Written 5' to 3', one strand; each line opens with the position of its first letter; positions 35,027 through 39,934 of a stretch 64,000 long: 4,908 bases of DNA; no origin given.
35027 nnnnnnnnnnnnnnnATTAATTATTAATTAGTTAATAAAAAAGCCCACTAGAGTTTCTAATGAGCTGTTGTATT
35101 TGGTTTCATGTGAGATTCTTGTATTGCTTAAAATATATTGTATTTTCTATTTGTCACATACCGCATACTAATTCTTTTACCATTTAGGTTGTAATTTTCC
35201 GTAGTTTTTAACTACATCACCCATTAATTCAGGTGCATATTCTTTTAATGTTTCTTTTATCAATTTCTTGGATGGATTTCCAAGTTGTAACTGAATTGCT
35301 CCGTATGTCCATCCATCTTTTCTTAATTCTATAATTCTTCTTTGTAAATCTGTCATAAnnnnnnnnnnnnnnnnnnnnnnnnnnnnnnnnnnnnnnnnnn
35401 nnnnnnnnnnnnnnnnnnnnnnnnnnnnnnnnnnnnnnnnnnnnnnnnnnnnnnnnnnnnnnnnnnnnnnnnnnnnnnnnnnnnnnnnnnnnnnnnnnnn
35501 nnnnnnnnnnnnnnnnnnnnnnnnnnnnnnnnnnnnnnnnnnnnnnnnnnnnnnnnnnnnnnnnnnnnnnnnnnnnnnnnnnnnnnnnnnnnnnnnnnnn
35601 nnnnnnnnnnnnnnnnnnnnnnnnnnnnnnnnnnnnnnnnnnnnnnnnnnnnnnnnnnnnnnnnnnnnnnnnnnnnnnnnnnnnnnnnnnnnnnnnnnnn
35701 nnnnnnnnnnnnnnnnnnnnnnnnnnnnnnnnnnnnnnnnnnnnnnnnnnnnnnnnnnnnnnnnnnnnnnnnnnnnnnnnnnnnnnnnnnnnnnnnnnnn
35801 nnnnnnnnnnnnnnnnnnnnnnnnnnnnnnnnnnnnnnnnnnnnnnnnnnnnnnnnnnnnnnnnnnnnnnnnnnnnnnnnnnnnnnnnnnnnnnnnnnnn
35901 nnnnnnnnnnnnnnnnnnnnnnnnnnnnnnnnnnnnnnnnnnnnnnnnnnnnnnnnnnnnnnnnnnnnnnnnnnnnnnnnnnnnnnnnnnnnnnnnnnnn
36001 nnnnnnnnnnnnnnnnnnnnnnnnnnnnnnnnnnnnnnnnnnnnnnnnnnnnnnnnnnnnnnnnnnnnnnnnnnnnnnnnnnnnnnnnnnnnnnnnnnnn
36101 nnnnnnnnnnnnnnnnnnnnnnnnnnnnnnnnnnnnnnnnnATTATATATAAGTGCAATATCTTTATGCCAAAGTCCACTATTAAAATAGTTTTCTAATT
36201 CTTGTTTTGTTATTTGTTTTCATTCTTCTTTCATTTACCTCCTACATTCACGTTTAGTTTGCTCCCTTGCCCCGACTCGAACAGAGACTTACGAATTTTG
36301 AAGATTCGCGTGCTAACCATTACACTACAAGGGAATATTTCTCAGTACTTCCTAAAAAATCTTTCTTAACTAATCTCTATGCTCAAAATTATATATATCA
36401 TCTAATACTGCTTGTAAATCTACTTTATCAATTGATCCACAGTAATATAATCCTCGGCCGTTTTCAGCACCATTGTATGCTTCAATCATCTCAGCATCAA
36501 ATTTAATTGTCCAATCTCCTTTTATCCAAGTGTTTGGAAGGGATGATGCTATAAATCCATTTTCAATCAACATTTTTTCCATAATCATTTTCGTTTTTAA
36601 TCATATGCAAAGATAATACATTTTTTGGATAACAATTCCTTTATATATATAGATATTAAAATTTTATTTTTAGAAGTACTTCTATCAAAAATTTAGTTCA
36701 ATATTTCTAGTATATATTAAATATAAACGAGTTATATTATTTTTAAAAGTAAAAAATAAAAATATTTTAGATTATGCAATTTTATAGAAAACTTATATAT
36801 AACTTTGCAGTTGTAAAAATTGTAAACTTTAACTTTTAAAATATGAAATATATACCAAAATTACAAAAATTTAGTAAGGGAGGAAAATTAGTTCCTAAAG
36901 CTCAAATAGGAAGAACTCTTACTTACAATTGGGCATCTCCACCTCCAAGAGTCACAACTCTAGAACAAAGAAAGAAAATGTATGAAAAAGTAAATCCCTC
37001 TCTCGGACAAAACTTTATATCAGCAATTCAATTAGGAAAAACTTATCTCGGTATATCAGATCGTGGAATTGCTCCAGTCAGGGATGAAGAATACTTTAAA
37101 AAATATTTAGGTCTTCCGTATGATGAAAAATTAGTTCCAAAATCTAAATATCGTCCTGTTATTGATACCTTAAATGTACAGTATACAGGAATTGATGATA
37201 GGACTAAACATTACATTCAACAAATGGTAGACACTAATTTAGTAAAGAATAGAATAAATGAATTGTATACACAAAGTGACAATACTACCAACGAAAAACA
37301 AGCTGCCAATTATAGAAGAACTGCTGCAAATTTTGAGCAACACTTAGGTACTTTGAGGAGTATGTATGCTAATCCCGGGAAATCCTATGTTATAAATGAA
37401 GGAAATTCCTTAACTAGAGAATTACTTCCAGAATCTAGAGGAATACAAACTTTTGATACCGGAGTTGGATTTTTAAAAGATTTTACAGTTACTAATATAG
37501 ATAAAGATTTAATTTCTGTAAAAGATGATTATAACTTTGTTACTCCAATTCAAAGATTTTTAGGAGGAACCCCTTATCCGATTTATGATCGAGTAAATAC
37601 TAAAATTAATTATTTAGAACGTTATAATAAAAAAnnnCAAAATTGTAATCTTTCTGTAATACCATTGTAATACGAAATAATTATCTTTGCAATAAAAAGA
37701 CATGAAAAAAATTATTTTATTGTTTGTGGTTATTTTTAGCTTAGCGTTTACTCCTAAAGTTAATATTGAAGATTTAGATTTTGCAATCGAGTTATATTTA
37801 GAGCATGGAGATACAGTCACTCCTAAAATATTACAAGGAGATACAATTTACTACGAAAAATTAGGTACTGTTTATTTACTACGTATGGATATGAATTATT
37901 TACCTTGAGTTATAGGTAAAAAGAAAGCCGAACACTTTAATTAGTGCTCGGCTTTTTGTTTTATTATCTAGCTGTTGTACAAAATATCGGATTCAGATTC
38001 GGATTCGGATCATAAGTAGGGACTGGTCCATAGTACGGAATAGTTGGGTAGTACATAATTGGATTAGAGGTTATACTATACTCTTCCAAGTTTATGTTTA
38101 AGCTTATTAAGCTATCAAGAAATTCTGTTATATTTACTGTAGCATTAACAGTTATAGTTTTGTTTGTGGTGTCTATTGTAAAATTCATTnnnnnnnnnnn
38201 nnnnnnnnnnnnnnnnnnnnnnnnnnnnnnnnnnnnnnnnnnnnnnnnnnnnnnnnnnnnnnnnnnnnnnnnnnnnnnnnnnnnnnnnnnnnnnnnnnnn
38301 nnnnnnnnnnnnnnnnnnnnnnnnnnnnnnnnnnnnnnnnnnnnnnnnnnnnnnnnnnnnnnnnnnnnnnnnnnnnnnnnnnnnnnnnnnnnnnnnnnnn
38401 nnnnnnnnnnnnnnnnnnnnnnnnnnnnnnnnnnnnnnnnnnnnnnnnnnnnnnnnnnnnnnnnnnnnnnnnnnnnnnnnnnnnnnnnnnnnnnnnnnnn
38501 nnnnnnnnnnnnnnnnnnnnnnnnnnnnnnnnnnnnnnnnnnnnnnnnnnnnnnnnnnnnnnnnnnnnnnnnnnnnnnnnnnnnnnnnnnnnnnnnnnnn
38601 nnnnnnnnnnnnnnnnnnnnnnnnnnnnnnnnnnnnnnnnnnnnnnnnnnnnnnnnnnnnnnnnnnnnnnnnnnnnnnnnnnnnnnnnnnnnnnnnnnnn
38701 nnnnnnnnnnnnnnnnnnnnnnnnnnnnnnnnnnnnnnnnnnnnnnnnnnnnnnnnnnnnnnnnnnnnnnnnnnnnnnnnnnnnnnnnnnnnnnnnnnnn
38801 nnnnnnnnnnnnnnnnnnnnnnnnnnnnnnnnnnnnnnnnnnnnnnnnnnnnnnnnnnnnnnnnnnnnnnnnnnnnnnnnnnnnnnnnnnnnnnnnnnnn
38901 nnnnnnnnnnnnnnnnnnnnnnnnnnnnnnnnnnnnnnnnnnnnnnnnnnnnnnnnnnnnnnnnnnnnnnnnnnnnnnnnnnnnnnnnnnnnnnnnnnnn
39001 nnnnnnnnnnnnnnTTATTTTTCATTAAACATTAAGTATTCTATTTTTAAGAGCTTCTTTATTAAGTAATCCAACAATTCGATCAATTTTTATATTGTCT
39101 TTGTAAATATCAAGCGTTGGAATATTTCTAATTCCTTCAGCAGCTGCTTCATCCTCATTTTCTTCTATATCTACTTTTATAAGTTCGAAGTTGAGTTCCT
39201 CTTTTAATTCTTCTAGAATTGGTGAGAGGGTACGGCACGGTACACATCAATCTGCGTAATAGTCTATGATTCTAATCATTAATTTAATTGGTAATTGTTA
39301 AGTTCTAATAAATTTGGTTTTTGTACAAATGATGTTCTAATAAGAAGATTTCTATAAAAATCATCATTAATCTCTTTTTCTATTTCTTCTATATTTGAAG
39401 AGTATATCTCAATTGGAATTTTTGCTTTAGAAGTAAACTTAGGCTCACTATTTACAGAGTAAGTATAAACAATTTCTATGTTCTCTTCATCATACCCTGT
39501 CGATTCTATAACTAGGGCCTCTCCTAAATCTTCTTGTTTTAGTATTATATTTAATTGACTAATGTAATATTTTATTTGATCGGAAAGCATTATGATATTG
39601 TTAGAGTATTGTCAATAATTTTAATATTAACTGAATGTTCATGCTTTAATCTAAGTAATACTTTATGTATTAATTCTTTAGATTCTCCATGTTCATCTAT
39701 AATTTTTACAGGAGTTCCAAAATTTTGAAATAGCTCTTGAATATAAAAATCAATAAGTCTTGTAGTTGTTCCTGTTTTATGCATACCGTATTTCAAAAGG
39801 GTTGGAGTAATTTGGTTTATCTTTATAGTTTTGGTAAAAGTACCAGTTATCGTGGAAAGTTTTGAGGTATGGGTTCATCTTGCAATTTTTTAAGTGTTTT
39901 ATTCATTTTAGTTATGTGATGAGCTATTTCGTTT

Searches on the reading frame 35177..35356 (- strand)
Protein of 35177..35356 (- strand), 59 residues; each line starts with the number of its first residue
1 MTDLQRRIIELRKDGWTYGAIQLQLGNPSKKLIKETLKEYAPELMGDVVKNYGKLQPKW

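Call 45: search_protein_families(library=pfam, max_evalue=0.1, proteins=[window:35177-35356:-])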
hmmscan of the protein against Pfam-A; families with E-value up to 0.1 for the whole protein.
window:35177-35356:- (59 aa): 1 family
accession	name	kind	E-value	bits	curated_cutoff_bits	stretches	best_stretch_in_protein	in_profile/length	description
PF25787.1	HTH_SB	-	0.0022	18.2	43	1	2-28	9-35/53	Sleeping Beauty transposase HTH domain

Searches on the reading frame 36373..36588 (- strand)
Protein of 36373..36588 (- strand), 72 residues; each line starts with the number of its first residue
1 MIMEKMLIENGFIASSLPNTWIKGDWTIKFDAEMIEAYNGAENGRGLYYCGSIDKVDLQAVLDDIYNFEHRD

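Call 8: search_protein_families(library=phrogs, proteins=[window:36373-36588:-])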
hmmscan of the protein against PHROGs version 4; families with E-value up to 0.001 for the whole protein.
seq(72 aa): 0 families

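Call 45: search_protein_families(library=pfam, max_evalue=0.1, proteins=[window:36373-36588:-])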
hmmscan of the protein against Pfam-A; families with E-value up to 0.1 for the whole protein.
seq(72 aa): 0 families

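Call 53: find_homologous_proteins(query=window:36373-36588:-, max_evalue=0.001)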
Query seq(72 aa) (72 aa): 5 proteins with E <= 0.001 among 5 candidates.
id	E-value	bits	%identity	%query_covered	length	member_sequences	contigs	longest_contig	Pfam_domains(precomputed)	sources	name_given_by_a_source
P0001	2.0e-37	144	89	100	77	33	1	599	-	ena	-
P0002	3.2e-28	115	73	97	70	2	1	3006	-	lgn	-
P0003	2.8e-27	112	70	97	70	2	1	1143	-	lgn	-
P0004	6.0e-20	88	61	97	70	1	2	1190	-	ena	-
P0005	1.1e-16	78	54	97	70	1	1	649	-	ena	-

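Call 63: predict_structure(alignment_id=A1)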
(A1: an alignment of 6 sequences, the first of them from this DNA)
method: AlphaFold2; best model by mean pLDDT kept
length: 72 residues; sequences in the alignment: 6
mean_pLDDT: 89.0   pTM: 0.77
mean pLDDT of the five models: 89.0, 87.3, 85.2, 84.1, 69.5
residues with pLDDT >= 90: 47; 70-90: 19; 50-70: 6; < 50: 0
segments of 3 or more residues with pLDDT < 50: none
pLDDT, mean of each block of 10 residues (from residue 1): 89 93 93 91 78 91 92 69
secondary structure, 60 per line:
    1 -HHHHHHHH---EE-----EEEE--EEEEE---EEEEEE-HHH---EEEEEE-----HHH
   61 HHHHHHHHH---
elements in order: H2-9 E20-23 E26-30 E34-39 E47-52 H58-69

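Call 66: fold_search(model_id=the predicted structure, library=pdb)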
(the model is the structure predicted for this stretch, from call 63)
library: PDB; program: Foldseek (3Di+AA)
matches with E <= 10: 632; with E <= 0.001: 0
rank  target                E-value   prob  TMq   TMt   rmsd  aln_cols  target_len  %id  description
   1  6vtw_A                1.0e-01  0.97  0.47  0.64   2.5        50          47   12  De novo protein design enables the precise induction of RSV-neutralizing antibodies (released 2020-04-15)
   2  8afw_A                5.3e-01  0.66  0.39  0.09   5.5        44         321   14  Tube assembly of Atg18-WT (released 2023-11-01)
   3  5i4q_A                5.3e-01  0.35  0.37  0.31  10.0        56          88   12  Contact-dependent inhibition system from Escherichia coli NC101 - ternary CdiA/CdiI/EF-Tu complex (domains 2 and 3) (released 2017-06-28)
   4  8wa0_C                5.3e-01  0.28  0.37  0.05  12.7        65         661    8  The cryo-EM structure of the Nicotiana tabacum PEP-PAP-TEC1 (released 2024-03-13)
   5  7kp4_A                5.6e-01  0.20  0.31  0.14  11.3        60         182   22  Crystal structure of human claudin-4 in complex with Clostridium perfringens enterotoxin C-terminal domain (released 2020-12-09)
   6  5o51                  6.0e-01  0.41  0.32  0.09   5.9        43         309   19  AfRom2 CNH domain (released 2018-06-13)
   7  7cma_A                6.4e-01  0.44  0.41  0.22   3.9        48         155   12  Structure of A151R from African swine fever virus Georgia (released 2021-06-02)
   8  5ltd_A                7.8e-01  0.60  0.38  0.10   4.0        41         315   17  Phosphate-bound Pichia angusta Atg18 (released 2017-09-20)
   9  6kyb_A                8.3e-01  0.60  0.40  0.10   5.8        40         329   15  Crystal structure of Atg18 from Saccharomyces cerevisiae (released 2020-09-09)
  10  5i4r_E                8.3e-01  0.28  0.37  0.32  10.1        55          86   13  Contact-dependent inhibition system from Escherichia coli NC101 - ternary CdiA/CdiI/EF-Tu complex (trypsin-modified) (released 2017-06-28)
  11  5i4r_A                8.3e-01  0.28  0.37  0.31  10.1        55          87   13  Contact-dependent inhibition system from Escherichia coli NC101 - ternary CdiA/CdiI/EF-Tu complex (trypsin-modified) (released 2017-06-28)
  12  9hcj_W0               8.3e-01  0.23  0.37  0.04  12.6        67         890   12  D. discoideum nuclear pore complex (released 2024-12-25)
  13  8afy_B                8.8e-01  0.54  0.39  0.10   5.8        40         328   15  Subtomogram average of membrane-bound Atg18 oligomers (released 2023-11-01)
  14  4mir_C                8.8e-01  0.47  0.39  0.31   3.6        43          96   12  The structure of Brucella abortus PliC in the hexagonal crystal form (released 2014-07-16)
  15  8w9z_C                8.8e-01  0.11  0.29  0.05  12.6        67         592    9  The cryo-EM structure of the Nicotiana tabacum PEP-PAP (released 2024-03-13)
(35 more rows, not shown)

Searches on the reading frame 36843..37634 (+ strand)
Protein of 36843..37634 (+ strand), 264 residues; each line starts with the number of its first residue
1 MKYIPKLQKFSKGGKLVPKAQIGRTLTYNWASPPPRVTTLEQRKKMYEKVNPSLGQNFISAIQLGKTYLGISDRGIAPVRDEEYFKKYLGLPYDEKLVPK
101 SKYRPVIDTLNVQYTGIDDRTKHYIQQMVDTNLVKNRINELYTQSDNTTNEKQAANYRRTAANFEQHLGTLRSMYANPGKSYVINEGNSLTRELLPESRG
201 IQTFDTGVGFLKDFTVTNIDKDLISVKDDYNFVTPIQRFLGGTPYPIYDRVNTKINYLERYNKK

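Call 8: search_protein_families(library=phrogs, proteins=[window:36843-37634:+])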
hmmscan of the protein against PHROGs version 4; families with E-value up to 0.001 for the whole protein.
seq(264 aa): 0 families

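Call 45: search_protein_families(library=pfam, max_evalue=0.1, proteins=[window:36843-37634:+])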
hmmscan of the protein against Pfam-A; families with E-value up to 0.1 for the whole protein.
seq(264 aa): 1 family
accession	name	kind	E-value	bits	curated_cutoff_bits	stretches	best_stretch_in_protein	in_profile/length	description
PF16133.10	DUF4844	-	0.072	13.7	25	0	96-182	11-91/117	Domain of unknown function (DUF4844)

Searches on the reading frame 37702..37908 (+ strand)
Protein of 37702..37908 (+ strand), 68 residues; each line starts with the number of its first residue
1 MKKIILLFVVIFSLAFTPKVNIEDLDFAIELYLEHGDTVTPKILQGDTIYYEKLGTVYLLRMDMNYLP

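Call 45: search_protein_families(library=pfam, max_evalue=0.1, proteins=[window:37702-37908:+])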
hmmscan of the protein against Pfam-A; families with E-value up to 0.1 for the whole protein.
window:37702-37908:+ (68 aa): 1 family
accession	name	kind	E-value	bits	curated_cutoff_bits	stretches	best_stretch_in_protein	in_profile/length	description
PF05271.16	Tobravirus_2B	-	0.024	15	22.5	1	14-68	44-98/117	Tobravirus 2B protein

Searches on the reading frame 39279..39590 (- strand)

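Call 45: search_protein_families(library=pfam, max_evalue=0.1, proteins=[window:39279-39590:-])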
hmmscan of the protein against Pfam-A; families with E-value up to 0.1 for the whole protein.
window:39279-39590:- (103 aa): 1 family
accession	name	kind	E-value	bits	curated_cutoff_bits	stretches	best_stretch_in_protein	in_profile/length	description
PF18318.6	Gln-synt_C-ter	-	0.011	15.9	22.7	1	33-95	50-111/118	Glutamine synthetase C-terminal domain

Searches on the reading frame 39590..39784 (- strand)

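Call 45: search_protein_families(library=pfam, max_evalue=0.1, proteins=[window:39590-39784:-])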
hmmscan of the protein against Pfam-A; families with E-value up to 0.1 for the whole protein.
window:39590-39784:- (64 aa): 2 families
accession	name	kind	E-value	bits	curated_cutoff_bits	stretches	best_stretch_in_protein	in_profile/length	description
PF18263.7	MCM6_C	-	0.015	15.9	23.7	1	7-51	34-74/107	MCM6 C-terminal winged-helix domain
PF03652.20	RuvX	-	0.04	14.7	29.2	0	4-39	67-102/134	Holliday junction resolvase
